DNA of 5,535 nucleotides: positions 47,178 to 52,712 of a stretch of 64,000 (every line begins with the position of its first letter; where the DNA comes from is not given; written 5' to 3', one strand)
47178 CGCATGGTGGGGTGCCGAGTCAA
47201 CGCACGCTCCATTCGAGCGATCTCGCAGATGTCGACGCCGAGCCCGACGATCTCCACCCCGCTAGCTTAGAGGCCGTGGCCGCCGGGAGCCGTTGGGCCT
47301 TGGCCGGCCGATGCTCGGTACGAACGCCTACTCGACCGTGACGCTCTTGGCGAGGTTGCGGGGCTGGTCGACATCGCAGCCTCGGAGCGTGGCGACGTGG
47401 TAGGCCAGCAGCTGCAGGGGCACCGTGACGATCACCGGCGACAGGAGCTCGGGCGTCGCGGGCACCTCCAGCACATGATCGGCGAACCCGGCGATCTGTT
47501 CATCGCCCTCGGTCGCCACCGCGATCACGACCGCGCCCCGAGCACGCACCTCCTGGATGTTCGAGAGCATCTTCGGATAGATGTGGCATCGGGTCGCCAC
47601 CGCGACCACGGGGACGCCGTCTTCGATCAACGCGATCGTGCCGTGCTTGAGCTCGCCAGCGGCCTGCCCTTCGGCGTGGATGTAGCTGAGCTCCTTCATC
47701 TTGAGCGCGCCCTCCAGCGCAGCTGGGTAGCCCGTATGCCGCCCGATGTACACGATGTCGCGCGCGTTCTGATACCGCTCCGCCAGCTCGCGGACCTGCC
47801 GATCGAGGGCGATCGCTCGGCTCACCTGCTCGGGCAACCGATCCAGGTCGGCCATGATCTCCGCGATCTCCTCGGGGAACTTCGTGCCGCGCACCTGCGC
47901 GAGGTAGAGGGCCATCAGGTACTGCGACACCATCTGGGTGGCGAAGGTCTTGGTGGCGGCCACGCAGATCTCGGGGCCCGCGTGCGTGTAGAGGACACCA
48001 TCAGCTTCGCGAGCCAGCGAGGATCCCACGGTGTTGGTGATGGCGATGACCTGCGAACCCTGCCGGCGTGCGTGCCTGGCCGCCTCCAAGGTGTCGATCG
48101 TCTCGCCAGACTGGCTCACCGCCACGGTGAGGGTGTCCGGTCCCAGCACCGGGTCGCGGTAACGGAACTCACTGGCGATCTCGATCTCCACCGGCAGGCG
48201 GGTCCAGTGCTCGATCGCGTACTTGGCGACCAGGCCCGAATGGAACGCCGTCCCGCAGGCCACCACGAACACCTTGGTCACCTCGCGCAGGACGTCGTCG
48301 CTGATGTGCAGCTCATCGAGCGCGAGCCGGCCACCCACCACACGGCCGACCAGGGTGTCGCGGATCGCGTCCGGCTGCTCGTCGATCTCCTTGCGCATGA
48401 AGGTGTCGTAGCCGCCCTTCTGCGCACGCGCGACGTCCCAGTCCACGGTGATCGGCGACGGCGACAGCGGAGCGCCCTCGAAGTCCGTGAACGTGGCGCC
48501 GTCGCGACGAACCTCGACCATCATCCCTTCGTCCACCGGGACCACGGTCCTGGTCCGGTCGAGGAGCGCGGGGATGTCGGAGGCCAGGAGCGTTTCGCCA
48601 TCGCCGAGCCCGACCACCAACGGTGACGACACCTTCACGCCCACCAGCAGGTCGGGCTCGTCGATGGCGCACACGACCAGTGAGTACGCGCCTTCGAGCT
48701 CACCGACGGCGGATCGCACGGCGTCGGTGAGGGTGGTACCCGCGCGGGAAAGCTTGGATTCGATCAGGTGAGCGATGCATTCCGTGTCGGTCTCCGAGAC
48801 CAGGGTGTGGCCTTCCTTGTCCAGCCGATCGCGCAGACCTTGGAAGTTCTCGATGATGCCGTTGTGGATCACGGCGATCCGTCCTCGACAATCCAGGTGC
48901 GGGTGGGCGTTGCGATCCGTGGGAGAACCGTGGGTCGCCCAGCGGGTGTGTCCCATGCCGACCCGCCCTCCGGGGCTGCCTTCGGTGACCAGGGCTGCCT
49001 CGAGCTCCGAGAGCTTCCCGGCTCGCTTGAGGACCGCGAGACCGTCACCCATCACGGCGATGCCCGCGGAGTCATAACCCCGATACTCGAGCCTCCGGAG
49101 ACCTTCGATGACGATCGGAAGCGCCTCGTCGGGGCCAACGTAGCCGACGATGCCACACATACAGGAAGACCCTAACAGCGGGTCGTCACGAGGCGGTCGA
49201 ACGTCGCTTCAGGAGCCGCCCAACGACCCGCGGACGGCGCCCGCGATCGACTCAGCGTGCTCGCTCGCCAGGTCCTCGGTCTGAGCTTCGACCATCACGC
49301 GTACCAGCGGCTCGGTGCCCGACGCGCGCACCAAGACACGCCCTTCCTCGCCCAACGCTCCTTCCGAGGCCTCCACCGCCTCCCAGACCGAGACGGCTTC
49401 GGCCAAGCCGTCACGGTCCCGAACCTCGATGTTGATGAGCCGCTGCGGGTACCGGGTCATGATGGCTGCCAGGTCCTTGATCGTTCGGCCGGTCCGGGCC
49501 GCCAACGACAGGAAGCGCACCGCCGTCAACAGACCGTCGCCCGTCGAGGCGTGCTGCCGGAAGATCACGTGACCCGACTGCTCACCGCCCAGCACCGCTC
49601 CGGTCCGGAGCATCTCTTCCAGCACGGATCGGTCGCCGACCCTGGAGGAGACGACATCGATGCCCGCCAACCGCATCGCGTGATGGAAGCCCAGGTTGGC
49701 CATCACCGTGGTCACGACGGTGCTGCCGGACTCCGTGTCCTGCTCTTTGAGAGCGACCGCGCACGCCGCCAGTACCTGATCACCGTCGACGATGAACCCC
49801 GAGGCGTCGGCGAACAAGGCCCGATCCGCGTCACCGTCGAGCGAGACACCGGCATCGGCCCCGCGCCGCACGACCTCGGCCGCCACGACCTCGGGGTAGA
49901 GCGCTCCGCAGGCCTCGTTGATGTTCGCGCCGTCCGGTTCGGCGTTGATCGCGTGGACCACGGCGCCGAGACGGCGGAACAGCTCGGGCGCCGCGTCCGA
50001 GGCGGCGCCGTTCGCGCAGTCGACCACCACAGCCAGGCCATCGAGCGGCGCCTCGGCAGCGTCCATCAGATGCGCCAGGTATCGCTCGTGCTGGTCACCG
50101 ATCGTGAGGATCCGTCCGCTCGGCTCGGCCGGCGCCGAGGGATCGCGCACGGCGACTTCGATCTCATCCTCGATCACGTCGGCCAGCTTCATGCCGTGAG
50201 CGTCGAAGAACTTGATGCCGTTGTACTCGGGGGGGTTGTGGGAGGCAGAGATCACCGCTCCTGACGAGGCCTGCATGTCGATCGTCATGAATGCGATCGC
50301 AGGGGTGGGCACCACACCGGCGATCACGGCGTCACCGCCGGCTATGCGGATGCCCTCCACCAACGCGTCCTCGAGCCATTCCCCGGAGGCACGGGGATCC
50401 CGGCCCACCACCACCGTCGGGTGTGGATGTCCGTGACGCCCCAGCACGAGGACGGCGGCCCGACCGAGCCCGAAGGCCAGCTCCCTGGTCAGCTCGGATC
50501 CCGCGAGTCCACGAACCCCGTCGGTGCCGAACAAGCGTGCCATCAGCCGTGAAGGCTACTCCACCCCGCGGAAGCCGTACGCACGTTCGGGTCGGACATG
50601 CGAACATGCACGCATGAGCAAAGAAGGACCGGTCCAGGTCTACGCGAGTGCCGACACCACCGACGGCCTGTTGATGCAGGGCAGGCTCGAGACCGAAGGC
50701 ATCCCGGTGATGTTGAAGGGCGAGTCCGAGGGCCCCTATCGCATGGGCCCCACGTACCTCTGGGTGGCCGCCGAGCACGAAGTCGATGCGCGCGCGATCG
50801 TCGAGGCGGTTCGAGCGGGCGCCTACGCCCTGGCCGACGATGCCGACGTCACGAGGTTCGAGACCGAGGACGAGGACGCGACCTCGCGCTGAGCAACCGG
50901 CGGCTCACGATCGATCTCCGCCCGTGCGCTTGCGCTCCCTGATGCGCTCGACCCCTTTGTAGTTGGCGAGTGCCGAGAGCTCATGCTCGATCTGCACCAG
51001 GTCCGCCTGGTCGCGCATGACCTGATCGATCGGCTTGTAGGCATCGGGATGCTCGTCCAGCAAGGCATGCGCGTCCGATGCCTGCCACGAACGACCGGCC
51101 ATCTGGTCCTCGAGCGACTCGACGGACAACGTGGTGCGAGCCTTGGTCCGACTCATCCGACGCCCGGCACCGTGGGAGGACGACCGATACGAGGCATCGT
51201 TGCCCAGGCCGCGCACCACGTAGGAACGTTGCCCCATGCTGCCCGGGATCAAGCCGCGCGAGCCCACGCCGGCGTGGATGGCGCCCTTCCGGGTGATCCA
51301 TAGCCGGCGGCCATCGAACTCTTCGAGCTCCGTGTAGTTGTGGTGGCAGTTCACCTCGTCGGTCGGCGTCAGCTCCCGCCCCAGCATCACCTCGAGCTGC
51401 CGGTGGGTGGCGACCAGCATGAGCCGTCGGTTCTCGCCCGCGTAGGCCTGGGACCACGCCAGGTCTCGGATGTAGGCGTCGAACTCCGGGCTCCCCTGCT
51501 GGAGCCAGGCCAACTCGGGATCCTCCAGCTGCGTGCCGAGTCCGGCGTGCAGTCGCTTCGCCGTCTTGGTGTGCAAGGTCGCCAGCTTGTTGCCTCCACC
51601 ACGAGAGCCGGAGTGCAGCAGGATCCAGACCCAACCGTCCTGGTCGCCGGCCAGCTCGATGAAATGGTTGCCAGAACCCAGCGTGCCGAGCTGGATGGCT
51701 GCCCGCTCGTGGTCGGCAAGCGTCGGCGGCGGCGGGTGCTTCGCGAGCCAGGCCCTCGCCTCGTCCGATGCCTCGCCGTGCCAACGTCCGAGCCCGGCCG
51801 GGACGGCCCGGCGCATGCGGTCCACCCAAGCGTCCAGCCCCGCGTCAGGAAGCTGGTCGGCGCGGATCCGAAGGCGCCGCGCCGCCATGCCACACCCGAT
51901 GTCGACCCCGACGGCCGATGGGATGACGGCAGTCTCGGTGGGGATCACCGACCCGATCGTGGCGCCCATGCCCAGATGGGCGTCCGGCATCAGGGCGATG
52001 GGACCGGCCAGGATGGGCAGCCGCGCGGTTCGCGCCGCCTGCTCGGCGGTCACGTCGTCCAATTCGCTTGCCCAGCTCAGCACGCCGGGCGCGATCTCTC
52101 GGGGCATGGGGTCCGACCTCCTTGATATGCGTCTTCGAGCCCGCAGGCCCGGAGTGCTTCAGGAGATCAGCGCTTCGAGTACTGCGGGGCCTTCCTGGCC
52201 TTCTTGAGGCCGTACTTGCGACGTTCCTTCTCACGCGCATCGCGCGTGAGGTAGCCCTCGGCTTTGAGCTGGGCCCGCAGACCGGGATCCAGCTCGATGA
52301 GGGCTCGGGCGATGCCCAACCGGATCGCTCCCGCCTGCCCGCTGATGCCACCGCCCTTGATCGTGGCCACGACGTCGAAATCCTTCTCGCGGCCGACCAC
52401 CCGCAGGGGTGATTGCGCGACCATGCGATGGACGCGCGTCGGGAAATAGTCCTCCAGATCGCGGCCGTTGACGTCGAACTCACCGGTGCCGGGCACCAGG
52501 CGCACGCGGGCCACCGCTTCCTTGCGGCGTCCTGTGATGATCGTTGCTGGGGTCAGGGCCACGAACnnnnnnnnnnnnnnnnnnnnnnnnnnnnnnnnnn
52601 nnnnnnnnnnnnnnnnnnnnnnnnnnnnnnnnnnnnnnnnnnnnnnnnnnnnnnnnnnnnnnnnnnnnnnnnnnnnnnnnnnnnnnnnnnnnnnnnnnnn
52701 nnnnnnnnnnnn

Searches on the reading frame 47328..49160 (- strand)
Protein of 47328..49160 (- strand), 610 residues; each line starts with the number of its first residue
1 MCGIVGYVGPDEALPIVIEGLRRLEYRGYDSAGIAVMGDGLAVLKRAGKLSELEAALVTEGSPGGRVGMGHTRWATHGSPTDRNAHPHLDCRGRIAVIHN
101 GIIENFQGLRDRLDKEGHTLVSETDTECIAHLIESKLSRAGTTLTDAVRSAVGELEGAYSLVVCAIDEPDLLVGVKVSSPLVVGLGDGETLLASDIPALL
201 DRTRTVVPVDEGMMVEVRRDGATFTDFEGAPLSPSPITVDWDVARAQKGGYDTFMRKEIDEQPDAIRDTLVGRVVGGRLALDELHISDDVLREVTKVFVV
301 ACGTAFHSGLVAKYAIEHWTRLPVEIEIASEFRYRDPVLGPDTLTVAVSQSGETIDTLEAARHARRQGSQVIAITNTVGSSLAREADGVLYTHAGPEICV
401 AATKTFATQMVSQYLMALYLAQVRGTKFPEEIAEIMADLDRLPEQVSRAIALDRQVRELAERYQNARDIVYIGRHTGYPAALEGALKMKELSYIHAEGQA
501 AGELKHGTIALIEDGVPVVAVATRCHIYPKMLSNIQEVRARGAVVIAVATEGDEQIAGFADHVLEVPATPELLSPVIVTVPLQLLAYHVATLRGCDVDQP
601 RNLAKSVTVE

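Call 53: search_protein_families(library=pfam, proteins=[window:47328-49160:-], max_evalue=0.00001)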
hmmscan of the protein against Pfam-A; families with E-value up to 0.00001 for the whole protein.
window:47328-49160:- (610 aa): 3 families
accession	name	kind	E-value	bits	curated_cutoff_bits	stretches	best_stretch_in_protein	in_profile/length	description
PF01380.27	SIS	-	6.6e-58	194.6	25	2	291-417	2-129/131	SIS domain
PF13522.11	GATase_6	-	6.9e-17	62.1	27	1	65-194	10-129/130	Glutamine amidotransferase domain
PF13537.11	GATase_7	-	4.4e-12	46.5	25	1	81-200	9-122/123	Glutamine amidotransferase domain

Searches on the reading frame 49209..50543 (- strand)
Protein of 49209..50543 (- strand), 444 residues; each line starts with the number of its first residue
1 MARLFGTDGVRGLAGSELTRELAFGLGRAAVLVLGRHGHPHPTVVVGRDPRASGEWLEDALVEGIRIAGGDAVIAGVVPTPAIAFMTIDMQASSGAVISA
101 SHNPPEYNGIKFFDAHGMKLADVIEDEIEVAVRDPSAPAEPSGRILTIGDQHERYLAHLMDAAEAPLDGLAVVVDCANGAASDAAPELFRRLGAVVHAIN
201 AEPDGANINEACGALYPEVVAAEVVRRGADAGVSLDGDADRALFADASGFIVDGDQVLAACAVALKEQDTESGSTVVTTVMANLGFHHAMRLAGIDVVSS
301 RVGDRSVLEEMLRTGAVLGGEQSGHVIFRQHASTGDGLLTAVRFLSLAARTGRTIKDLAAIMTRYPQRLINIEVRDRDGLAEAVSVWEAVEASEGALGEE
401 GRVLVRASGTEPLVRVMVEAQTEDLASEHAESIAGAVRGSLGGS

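Call 53: search_protein_families(library=pfam, proteins=[window:49209-50543:-], max_evalue=0.00001)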
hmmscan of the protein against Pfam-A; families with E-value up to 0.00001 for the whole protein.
window:49209-50543:- (444 aa): 4 families
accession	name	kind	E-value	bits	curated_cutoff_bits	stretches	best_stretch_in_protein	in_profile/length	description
PF02878.22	PGM_PMM_I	-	3.3e-37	127.7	22.5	1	3-133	2-132/138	Phosphoglucomutase/phosphomannomutase, alpha/beta/alpha domain I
PF02880.22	PGM_PMM_III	-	4.5e-33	114.2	20.7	1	253-365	1-115/115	Phosphoglucomutase/phosphomannomutase, alpha/beta/alpha domain III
PF00408.26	PGM_PMM_IV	-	2.3e-16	60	23.1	1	369-434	1-66/68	Phosphoglucomutase/phosphomannomutase, C-terminal domain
PF02879.22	PGM_PMM_II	-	9.5e-14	52.2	29.3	1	154-249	2-103/103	Phosphoglucomutase/phosphomannomutase, alpha/beta/alpha domain II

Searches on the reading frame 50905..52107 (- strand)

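Call 4: search_protein_families(library=pfam, proteins=[window:50905-52107:-], max_evalue=0.01)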
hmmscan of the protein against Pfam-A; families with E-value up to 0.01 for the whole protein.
window:50905-52107:- (400 aa): 1 family
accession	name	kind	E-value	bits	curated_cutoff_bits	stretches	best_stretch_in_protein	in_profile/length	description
PF01139.22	RtcB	-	6.7e-103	345.6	27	1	23-385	1-426/426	tRNA-splicing ligase RtcB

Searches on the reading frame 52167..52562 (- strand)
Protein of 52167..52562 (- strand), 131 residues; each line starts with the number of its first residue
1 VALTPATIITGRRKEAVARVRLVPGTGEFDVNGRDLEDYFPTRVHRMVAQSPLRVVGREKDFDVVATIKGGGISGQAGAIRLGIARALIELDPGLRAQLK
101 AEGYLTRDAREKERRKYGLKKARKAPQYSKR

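Call 4: search_protein_families(library=pfam, proteins=[window:52167-52562:-], max_evalue=0.01)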
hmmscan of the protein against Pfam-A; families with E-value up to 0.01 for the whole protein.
window:52167-52562:- (131 aa): 1 family
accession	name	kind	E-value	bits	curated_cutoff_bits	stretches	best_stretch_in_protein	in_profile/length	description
PF00380.25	Ribosomal_S9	-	1.6e-48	164.6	22.5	1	11-131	1-121/121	Ribosomal protein S9/S16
